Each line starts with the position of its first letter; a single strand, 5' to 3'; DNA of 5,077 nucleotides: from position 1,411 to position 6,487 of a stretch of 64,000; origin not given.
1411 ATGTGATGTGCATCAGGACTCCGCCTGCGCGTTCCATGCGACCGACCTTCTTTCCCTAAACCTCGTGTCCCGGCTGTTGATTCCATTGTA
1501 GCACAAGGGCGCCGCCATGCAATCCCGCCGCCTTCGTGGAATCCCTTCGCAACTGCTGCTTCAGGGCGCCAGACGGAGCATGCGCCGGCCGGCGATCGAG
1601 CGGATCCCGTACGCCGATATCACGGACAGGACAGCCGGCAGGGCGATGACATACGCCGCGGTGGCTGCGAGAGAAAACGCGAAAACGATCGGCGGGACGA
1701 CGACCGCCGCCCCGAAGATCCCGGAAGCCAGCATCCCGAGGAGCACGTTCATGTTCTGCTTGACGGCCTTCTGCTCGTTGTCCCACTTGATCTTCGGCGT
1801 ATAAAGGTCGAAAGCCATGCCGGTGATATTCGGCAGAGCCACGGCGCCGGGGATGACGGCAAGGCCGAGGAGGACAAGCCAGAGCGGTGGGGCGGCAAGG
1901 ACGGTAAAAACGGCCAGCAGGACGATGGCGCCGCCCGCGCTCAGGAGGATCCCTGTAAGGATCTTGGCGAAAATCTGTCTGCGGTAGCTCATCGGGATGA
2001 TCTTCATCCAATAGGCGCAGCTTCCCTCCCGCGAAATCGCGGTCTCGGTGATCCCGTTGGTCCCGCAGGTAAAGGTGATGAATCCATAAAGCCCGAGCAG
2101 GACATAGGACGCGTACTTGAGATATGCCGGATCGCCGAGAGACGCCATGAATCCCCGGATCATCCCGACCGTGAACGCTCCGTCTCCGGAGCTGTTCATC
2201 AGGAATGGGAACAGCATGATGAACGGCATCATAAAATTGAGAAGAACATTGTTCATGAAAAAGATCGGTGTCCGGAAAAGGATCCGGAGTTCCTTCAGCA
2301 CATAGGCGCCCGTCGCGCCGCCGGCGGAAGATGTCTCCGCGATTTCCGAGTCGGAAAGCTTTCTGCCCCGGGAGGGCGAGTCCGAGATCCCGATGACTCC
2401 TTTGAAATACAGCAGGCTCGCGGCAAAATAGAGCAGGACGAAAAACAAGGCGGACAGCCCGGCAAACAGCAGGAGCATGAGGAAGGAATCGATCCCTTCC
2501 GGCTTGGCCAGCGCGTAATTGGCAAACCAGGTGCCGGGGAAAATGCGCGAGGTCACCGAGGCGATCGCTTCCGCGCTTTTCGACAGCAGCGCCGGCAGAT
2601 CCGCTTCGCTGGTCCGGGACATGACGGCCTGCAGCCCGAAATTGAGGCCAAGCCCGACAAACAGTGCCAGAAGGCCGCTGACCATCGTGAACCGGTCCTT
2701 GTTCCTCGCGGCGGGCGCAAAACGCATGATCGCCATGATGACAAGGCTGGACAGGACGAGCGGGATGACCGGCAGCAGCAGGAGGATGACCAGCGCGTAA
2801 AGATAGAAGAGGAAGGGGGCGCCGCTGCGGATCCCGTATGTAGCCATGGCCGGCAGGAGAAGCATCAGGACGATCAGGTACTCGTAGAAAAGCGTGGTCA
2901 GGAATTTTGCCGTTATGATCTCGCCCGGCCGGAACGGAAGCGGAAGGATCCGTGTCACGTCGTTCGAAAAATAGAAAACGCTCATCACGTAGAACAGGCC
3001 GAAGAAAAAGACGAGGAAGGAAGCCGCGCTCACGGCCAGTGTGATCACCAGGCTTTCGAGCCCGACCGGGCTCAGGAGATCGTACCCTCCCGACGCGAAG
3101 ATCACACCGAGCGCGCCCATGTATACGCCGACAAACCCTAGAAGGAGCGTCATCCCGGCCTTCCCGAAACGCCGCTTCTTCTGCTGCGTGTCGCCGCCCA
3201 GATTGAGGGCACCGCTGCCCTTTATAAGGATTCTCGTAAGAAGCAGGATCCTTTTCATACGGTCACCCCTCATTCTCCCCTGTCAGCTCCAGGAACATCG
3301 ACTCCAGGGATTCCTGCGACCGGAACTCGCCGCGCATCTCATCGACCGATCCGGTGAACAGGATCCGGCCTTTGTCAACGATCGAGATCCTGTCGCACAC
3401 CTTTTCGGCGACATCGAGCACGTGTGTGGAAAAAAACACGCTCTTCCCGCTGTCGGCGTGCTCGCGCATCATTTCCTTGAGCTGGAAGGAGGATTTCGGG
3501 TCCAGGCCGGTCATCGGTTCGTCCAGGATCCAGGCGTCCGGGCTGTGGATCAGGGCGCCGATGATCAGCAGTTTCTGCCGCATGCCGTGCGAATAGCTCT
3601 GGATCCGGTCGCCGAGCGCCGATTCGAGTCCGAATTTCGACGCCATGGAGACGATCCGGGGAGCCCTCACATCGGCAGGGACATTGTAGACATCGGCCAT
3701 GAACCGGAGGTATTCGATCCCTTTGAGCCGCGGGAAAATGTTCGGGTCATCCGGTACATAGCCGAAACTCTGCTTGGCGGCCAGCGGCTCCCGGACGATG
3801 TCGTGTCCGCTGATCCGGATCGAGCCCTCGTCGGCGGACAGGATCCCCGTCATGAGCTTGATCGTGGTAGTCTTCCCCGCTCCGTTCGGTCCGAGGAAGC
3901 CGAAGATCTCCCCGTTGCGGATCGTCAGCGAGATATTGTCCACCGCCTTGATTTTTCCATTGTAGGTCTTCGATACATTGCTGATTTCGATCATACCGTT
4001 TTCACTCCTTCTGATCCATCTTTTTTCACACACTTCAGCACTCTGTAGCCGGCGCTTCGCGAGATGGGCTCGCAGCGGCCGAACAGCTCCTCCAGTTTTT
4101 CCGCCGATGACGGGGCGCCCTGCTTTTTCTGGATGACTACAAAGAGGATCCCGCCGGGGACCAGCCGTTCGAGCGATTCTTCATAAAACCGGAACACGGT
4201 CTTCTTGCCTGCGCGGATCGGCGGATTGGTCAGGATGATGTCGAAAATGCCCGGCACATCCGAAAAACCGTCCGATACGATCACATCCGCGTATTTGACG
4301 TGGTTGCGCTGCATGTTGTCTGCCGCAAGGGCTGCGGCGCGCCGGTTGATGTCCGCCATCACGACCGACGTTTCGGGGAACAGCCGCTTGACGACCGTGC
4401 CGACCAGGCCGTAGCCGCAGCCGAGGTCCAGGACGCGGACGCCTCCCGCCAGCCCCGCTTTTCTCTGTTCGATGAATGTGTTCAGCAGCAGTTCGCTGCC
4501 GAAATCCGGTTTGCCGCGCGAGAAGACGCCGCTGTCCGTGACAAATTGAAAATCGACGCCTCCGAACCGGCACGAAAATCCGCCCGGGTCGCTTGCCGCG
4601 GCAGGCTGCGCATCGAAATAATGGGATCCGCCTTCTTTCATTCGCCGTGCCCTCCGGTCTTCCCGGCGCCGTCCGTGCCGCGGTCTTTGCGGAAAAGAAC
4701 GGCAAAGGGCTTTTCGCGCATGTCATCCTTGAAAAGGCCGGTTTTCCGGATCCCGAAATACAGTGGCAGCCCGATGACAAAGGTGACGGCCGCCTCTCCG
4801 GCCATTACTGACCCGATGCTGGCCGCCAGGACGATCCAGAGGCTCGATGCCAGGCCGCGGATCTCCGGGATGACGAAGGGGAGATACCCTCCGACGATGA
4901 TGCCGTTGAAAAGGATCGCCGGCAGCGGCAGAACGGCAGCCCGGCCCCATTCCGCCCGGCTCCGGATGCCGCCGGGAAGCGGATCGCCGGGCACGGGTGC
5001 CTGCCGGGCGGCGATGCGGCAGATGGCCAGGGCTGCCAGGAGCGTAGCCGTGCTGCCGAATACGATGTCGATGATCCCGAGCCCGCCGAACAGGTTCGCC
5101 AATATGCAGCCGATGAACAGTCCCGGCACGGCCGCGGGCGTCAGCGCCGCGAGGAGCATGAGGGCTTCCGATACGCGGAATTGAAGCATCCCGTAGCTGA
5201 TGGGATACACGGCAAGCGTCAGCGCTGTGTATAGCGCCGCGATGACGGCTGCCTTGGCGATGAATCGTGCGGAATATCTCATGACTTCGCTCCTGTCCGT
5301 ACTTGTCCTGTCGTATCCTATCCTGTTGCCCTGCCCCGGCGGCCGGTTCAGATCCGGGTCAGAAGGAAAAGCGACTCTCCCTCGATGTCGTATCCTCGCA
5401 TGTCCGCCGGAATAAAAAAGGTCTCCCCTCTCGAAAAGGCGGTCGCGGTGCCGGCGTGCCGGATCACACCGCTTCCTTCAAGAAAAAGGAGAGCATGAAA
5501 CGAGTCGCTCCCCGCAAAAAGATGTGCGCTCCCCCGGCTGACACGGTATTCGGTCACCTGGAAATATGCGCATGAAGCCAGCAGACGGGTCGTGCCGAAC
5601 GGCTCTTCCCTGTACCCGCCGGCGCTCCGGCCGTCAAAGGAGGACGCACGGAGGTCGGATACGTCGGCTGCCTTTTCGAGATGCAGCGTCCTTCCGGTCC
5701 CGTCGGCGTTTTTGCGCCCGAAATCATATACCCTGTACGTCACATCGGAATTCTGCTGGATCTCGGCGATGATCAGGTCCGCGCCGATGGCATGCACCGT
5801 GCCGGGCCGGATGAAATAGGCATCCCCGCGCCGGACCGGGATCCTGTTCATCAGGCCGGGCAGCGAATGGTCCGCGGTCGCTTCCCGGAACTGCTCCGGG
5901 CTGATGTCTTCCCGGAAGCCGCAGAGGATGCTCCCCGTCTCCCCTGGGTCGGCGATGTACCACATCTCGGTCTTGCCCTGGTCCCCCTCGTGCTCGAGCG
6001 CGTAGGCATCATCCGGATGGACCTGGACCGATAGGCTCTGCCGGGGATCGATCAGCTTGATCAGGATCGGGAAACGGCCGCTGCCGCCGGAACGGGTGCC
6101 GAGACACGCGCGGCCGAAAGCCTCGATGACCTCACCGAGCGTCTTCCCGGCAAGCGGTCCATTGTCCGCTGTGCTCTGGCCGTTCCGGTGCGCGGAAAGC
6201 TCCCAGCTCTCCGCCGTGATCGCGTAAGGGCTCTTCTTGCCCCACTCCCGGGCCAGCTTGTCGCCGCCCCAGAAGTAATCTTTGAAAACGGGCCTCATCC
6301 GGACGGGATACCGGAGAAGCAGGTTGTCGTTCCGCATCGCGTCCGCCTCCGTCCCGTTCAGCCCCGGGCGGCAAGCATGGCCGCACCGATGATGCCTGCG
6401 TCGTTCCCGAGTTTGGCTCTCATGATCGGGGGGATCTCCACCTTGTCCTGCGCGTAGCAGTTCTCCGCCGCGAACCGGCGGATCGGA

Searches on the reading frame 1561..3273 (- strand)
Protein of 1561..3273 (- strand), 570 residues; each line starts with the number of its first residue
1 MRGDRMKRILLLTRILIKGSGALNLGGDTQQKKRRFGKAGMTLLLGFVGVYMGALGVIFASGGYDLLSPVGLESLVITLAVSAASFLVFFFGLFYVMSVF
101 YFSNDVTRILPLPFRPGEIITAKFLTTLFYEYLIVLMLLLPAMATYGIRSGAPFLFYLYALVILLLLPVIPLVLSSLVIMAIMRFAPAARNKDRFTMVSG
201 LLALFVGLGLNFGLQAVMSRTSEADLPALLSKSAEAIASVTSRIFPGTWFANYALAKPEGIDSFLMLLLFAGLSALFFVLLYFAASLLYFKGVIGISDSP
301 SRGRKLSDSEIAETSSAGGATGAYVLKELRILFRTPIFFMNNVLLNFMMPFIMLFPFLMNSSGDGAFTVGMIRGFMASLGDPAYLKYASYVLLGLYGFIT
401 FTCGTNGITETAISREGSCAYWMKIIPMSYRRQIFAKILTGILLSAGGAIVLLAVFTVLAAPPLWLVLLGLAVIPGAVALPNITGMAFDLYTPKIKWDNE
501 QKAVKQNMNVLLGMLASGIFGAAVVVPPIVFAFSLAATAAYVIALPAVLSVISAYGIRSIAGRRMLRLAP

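Call 70: search_protein_families(library=pfam, proteins=[window:1561-3273:-], max_evalue=0.00001)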
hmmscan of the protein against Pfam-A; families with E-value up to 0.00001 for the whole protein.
window:1561-3273:- (570 aa): 1 family
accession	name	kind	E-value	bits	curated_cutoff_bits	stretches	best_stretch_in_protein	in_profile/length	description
PF16949.11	ABC_tran_2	-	6e-16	58.8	25.7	1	65-502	39-464/542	Putative ATP-binding cassette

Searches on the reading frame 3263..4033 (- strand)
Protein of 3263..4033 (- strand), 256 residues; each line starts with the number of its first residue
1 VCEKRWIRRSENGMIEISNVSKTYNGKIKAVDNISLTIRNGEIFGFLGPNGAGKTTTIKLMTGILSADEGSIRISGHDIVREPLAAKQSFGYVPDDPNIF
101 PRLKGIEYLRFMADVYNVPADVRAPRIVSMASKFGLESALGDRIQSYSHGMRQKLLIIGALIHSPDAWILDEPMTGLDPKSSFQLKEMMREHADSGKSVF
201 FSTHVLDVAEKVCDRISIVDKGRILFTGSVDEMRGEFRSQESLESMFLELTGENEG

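Call 70: search_protein_families(library=pfam, proteins=[window:3263-4033:-], max_evalue=0.00001)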
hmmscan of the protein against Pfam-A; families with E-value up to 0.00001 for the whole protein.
window:3263-4033:- (256 aa): 2 families
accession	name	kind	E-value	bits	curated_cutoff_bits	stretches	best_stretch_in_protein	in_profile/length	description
PF00005.33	ABC_tran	-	5.8e-28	98.7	25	1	32-174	2-136/137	ABC transporter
PF13304.12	AAA_21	-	1.9e-10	41.7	27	1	140-204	231-298/304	AAA domain, putative AbiEii toxin, Type IV TA system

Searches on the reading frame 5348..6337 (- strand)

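Call 70: search_protein_families(library=pfam, proteins=[window:5348-6337:-], max_evalue=0.00001)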
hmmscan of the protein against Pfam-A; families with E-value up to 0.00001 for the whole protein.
window:5348-6337:- (329 aa): 2 families
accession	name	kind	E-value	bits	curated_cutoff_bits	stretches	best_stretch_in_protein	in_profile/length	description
PF20511.4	PMI_typeI_cat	-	1.4e-13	51.6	22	1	13-113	3-107/143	Phosphomannose isomerase type I, catalytic domain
PF21621.3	MPI_cupin_dom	-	2.4e-10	40.7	27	1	251-322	4-72/79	Mannose-6-phosphate isomerase, cupin domain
